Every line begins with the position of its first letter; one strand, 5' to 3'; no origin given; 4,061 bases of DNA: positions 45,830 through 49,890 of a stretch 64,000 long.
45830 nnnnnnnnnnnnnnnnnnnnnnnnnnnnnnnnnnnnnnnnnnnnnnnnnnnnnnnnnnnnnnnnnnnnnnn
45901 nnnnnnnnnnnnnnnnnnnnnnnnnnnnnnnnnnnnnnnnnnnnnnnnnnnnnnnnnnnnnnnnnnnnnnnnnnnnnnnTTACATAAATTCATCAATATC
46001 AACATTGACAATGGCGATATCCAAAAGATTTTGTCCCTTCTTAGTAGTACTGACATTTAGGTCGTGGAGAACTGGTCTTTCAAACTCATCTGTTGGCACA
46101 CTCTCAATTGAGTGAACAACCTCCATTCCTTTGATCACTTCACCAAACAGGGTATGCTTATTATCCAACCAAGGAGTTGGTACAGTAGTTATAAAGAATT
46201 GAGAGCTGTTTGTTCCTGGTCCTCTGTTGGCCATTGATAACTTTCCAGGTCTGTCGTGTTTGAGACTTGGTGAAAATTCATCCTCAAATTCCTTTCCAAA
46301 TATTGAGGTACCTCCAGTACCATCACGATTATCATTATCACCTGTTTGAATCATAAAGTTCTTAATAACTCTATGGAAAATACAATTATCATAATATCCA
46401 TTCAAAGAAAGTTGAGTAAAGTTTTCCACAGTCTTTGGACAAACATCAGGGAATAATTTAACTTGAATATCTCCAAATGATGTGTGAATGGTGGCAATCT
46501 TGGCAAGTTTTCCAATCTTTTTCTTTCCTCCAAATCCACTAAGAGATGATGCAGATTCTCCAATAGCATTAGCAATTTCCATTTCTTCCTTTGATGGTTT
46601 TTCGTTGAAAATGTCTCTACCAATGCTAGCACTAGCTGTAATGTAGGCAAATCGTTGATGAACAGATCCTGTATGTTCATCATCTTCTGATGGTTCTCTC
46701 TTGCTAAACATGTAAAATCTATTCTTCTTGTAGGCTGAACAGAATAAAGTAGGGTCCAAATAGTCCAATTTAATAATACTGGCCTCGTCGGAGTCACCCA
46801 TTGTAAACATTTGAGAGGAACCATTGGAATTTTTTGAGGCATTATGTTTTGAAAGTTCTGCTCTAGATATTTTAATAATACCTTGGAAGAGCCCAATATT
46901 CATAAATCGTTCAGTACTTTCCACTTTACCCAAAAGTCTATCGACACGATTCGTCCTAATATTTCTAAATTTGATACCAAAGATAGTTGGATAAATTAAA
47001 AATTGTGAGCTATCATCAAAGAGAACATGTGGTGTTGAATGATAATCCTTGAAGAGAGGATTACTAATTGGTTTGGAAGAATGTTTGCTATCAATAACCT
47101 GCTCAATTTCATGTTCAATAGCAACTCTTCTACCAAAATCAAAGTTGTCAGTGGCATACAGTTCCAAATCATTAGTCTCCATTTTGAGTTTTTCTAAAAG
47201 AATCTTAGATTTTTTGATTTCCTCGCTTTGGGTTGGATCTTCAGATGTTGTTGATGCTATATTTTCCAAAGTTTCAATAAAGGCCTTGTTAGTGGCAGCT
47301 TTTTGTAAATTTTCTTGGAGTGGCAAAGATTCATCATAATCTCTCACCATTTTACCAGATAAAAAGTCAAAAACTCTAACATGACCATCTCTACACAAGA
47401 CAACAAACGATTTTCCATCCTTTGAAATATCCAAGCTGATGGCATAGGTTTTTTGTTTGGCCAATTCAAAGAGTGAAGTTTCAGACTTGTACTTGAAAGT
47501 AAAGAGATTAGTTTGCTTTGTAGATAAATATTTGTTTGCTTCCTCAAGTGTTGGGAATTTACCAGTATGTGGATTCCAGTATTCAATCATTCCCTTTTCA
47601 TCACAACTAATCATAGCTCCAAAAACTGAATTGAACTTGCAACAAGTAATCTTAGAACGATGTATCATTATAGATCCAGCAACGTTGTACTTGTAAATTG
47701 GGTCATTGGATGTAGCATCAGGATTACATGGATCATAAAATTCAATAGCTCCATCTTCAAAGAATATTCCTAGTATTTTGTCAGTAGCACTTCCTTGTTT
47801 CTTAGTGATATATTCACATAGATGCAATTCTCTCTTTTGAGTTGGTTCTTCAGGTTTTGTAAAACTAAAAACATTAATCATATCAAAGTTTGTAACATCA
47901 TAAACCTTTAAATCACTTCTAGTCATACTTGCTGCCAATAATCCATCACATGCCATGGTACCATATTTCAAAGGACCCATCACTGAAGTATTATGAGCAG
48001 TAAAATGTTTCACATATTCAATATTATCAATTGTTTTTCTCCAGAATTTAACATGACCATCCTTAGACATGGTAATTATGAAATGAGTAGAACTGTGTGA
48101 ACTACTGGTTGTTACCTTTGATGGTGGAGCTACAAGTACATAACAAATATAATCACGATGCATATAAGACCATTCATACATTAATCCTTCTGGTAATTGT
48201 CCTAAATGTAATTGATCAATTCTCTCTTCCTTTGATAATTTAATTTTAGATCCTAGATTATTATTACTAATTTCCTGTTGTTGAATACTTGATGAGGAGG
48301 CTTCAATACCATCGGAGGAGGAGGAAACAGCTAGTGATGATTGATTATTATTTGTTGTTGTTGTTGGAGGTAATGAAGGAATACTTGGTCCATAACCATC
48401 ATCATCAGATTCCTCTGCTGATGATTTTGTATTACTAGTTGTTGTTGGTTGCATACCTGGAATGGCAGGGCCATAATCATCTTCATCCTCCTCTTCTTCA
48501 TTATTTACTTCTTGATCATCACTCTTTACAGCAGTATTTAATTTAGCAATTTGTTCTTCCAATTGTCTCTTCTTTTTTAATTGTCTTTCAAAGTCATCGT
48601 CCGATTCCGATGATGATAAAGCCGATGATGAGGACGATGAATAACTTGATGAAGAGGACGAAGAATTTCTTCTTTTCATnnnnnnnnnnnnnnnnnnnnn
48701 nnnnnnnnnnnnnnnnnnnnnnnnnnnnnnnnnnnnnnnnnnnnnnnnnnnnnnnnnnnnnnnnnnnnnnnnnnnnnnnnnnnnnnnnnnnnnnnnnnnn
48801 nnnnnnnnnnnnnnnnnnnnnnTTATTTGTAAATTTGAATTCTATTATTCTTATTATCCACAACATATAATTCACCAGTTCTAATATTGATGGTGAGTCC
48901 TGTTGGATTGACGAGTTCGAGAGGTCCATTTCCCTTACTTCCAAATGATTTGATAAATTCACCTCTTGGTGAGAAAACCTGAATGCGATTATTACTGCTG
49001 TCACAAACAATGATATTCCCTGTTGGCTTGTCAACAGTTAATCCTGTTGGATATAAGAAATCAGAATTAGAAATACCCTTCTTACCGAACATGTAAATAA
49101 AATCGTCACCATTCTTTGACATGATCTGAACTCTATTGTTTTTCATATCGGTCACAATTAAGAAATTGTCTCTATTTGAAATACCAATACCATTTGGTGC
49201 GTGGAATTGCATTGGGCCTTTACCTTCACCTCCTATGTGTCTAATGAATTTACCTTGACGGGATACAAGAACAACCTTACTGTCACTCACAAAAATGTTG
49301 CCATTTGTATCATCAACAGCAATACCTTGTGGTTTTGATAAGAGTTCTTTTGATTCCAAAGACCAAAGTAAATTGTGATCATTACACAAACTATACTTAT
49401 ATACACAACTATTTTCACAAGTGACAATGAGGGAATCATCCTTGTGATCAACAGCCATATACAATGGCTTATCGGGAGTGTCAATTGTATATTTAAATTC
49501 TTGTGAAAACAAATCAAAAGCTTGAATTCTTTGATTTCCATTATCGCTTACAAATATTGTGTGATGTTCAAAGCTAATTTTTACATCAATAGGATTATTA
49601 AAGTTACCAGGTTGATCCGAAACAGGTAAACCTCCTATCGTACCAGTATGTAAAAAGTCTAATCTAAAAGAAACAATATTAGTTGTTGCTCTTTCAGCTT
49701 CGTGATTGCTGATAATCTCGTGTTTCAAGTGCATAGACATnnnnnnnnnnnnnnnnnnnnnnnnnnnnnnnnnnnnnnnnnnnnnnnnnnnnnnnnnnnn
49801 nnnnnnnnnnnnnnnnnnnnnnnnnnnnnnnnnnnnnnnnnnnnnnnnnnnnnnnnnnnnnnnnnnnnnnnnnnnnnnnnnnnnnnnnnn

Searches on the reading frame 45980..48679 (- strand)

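Call 29: search_protein_families(library=pfam, proteins=[window:45980-48679:-], max_evalue=0.001)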
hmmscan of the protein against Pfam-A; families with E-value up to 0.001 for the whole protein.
window:45980-48679:- (899 aa): 10 families
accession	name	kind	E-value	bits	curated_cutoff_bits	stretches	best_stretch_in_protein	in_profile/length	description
PF00160.26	Pro_isomerase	-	4.5e-52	176.9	21.7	1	730-871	3-150/159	Cyclophilin type peptidyl-prolyl cis-trans isomerase/CLD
PF25173.1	Beta-prop_WDR3_1st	-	2.6e-09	37.5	154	0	187-262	114-184/184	WDR3 first beta-propeller domain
PF23414.1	Beta-prop_EML_2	-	5.7e-06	26.3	90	0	195-379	7-162/266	Echinoderm microtubule-associated protein second beta-propeller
PF25172.1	Beta-prop_WDR3_2nd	-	8.3e-06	25.7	140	0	188-234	219-263/293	WDR3 second beta-propeller domain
PF24814.1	WD40_Prp19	-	1.8e-05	24.3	320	0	188-234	51-95/281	Prp19 WD40 domain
PF12894.13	ANAPC4_WD40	-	4.3e-05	24.1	22.9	0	402-449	28-77/91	Anaphase-promoting complex subunit 4 WD40 domain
PF24817.1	WD40_WDHD1_1st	-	5e-05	23.1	109.9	0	195-267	137-212/291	WDHD1 first WD40 domain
PF24807.1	WD40_CDC20-Fz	-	5.6e-05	23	200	0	395-450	36-91/292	CDC20/Fizzy WD40 domain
PF24805.1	EIF3I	-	0.00041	20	200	0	387-455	165-233/324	EIF3I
PF25174.1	Beta-prop_THOC3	-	0.00081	18.9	305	0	385-448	146-209/272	THOC3 beta-propeller domain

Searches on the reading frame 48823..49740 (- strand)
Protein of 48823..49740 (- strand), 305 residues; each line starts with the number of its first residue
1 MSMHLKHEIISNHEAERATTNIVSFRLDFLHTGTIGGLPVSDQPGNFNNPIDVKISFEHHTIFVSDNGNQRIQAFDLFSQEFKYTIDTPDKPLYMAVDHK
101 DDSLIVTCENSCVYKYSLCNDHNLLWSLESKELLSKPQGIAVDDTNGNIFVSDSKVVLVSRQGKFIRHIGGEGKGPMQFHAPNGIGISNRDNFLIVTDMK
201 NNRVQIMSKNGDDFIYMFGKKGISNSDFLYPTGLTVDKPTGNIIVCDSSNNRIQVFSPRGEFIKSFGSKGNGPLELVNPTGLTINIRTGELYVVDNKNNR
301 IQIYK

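Call 29: search_protein_families(library=pfam, proteins=[window:48823-49740:-], max_evalue=0.001)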
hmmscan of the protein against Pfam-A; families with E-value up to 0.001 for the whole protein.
window:48823-49740:- (305 aa): 6 families
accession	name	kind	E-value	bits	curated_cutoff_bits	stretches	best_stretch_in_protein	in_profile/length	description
PF01436.27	NHL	-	4.4e-35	118.4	20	2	228-256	1-28/28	NHL repeat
PF17170.10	DUF5128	-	1.3e-19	71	22.9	2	241-304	54-117/321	6-bladed beta-propeller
PF08450.18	SGL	-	1.2e-09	38.6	26.3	1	59-264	11-218/246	SMP-30/Gluconolactonase/LRE-like region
PF01731.26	Arylesterase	-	4.1e-08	33.8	21.3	0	178-210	52-84/86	Arylesterase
PF15869.11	TolB_like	-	0.0004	20.3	29.2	0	255-303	44-91/296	TolB-like 6-blade propeller-like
PF24908.1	Ig_SIBA-E_2nd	-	0.00084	19.9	27.8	0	135-162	42-69/117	Integrin beta-like protein A-E, second Ig-like domain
